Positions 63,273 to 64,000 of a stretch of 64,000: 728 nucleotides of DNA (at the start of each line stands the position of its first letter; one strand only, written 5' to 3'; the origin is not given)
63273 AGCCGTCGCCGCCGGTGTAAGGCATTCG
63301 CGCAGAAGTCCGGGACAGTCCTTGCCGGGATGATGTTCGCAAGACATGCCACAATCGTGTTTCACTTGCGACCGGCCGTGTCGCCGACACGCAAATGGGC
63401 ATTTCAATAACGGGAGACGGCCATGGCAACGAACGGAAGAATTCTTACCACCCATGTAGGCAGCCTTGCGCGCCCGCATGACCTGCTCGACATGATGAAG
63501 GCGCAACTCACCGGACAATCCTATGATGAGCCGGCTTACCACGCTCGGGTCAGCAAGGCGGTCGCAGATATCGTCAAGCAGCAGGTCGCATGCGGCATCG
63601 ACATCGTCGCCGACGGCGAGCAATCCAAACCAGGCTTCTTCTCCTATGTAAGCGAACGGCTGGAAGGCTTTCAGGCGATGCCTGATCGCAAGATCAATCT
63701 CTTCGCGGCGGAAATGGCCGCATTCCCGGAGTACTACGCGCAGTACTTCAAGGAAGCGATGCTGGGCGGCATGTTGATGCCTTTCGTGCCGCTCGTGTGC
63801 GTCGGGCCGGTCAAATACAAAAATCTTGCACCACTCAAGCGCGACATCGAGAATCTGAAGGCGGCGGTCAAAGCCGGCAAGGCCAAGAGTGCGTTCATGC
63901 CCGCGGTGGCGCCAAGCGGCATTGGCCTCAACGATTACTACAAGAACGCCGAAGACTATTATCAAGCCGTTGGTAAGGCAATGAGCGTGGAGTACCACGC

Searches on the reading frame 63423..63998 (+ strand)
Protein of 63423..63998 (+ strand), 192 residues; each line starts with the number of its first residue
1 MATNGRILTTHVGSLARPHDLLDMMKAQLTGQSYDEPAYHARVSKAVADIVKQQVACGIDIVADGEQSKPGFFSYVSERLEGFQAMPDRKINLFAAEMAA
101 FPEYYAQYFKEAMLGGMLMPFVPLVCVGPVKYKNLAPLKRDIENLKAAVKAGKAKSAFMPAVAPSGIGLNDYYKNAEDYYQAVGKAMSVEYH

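Call 69: search_protein_families(library=pfam, max_evalue=0.01, proteins=[window:63423-63998:+])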
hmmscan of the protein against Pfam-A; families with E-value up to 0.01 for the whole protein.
window:63423-63998:+ (192 aa): 1 family
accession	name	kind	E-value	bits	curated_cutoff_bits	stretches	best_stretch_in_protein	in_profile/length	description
PF01717.24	Meth_synt_2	-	4.3e-05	23.4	21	1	8-88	2-81/324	Cobalamin-independent synthase, Catalytic domain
